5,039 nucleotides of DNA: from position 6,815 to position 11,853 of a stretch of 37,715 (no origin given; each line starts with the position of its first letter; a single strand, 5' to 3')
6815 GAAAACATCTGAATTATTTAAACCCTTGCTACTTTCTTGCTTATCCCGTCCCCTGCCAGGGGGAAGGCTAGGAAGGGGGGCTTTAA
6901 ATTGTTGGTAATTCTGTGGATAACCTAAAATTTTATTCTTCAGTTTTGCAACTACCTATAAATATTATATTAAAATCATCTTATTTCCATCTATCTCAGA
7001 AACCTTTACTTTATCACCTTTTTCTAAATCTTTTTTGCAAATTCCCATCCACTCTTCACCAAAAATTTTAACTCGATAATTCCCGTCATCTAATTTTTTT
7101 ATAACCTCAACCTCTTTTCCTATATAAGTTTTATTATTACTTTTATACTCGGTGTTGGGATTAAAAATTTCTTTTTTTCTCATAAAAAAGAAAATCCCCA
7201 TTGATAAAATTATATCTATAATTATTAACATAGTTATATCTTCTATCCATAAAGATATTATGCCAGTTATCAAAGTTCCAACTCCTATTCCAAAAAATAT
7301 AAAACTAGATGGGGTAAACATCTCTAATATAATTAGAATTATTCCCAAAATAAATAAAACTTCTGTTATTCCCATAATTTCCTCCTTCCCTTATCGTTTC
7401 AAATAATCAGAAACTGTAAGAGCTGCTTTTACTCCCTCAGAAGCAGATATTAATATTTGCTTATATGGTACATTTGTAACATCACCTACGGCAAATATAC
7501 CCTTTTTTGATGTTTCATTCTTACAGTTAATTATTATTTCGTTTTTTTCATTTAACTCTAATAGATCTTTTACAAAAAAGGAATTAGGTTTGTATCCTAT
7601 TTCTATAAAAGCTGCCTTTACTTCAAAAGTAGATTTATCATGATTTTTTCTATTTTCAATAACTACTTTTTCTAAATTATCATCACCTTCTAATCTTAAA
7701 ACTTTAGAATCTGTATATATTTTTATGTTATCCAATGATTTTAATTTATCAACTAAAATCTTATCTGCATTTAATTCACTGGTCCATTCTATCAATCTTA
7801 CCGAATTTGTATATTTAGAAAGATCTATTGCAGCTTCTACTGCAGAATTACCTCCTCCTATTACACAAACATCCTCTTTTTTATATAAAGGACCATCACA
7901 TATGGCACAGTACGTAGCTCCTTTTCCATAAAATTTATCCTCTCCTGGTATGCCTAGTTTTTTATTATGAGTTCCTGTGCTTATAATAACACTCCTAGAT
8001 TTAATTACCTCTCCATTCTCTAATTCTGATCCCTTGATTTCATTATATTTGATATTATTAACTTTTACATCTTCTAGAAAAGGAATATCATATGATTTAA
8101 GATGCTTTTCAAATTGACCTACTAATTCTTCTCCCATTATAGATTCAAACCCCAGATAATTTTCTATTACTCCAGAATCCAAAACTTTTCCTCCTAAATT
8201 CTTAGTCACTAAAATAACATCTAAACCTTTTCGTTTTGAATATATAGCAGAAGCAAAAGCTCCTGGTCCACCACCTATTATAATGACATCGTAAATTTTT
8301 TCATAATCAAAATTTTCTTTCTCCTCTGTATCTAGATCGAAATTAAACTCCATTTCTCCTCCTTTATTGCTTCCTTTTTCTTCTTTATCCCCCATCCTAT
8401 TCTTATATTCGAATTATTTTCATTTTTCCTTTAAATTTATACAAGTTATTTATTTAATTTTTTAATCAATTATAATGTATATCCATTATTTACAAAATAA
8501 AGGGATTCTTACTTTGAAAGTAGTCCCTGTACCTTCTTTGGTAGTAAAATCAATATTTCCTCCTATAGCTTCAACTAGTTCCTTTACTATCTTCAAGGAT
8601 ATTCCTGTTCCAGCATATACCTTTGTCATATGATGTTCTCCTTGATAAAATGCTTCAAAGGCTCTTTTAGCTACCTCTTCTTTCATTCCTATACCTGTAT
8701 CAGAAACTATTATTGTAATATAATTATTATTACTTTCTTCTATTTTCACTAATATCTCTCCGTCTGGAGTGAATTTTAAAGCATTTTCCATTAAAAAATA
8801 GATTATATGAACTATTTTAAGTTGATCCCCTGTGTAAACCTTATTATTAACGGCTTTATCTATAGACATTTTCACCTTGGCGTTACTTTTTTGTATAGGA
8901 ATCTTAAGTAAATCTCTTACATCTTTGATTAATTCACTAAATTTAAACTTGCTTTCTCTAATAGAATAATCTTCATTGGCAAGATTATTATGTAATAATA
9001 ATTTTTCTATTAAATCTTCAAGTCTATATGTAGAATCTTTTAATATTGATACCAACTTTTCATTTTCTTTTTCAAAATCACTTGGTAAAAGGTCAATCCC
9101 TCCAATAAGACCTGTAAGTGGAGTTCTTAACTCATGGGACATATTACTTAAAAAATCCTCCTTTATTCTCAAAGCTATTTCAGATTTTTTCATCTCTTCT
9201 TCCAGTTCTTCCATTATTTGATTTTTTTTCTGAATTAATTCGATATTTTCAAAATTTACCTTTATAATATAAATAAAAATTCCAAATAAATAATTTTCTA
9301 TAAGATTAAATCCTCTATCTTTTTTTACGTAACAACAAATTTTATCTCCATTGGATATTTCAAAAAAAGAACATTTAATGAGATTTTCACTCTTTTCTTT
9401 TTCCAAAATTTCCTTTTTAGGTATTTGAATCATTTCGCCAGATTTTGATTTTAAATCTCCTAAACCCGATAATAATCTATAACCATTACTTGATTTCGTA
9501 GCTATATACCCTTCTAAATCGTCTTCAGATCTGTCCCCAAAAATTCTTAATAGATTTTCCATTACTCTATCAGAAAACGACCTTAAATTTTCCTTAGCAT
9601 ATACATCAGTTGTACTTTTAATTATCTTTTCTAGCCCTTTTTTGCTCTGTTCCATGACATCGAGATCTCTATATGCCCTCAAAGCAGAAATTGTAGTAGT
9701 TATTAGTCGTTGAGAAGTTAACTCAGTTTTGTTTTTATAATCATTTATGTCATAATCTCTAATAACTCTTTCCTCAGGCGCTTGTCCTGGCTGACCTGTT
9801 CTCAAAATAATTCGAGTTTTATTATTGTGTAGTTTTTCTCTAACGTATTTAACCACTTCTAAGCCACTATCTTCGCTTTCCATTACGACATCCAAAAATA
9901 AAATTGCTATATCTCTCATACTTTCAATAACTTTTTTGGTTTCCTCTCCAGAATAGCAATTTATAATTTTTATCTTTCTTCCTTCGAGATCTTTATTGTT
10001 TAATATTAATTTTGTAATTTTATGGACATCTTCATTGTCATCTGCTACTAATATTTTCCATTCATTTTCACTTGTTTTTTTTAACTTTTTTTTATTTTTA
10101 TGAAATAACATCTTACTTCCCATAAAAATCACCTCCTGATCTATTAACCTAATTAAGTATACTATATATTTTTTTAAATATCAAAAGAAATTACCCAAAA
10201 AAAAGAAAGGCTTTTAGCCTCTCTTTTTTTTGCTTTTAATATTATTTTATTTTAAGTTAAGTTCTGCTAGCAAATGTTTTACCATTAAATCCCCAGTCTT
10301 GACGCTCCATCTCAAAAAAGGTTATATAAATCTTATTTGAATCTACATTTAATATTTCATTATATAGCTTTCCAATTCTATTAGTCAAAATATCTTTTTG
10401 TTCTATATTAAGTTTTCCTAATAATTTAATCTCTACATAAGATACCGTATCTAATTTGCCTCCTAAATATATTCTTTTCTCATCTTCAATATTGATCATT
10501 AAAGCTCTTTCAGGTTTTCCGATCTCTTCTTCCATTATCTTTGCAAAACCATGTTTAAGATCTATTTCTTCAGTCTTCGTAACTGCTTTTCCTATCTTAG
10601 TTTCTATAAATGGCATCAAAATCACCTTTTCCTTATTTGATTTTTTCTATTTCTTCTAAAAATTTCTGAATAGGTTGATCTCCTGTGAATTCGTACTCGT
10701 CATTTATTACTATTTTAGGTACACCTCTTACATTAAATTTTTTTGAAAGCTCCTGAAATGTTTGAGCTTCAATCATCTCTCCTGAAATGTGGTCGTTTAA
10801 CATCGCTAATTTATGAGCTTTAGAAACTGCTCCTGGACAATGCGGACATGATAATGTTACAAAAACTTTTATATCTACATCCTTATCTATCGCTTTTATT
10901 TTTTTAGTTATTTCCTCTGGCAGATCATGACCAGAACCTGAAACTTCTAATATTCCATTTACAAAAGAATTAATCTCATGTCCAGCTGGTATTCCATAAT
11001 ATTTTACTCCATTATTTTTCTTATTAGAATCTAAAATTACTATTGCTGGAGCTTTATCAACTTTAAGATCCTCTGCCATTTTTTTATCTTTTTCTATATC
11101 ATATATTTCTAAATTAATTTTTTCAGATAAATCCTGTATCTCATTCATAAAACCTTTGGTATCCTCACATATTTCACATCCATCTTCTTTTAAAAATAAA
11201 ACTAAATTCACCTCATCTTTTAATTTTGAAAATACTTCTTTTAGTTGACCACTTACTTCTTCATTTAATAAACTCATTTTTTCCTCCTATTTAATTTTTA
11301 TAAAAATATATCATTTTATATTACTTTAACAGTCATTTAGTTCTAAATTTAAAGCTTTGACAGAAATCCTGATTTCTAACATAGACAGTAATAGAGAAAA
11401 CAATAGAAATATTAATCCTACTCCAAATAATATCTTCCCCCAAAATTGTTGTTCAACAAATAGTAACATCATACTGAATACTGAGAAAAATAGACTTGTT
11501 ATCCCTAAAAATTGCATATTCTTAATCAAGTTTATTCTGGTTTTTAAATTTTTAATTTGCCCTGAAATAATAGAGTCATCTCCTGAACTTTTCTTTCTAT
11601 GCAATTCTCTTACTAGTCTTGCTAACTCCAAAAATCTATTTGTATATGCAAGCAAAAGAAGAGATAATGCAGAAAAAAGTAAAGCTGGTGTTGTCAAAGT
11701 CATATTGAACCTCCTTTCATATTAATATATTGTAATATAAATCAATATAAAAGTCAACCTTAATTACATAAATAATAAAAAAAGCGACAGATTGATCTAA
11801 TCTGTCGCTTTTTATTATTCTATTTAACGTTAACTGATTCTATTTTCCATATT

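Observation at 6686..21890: Two members of an apparently undescribed MITE-like element family, in opposite orientation about 15 kb apart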

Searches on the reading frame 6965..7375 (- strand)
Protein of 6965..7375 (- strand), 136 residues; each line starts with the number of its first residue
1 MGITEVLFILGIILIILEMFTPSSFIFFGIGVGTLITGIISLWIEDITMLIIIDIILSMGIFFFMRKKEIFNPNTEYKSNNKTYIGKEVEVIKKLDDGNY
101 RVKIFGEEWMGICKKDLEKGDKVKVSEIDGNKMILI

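Call 14: search_protein_families(library=pfam, proteins=[window:6965-7375:-])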
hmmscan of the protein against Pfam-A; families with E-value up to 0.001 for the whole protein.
window:6965-7375:- (136 aa): 3 families
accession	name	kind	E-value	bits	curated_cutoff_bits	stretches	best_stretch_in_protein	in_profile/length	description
PF01957.25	NfeD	-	1.5e-11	44.8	29.1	1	83-134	3-54/57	NfeD-like C-terminal, partner-binding domain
PF24961.1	NfeD_membrane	-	3.3e-05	24.4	26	1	6-64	53-116/119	NfeD integral membrane domain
PF25630.1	Phycodna_minor_capsid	-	0.00057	20.6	27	1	47-84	6-44/96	Phycodnaviridae minor capsid protein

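Call 15: find_encoding_contigs(protein=window:6965-7375:-, flank=3000, max_places=10)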
Protein window:6965-7375:- (136 aa): no gene with exactly this product is on record in the collection.

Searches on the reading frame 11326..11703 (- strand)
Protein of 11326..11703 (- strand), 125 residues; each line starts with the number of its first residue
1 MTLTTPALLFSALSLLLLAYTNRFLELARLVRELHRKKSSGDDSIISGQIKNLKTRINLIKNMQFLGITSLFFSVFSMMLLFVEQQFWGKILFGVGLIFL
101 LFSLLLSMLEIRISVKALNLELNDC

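Call 35: search_protein_families(library=pfam, proteins=[window:11326-11703:-], max_evalue=0.00001)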
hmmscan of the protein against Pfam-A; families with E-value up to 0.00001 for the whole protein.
window:11326-11703:- (125 aa): 1 family
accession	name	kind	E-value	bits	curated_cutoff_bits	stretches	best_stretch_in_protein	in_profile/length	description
PF11026.13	DUF2721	-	3.6e-37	127.6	28.3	1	3-119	1-128/129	Protein of unknown function (DUF2721)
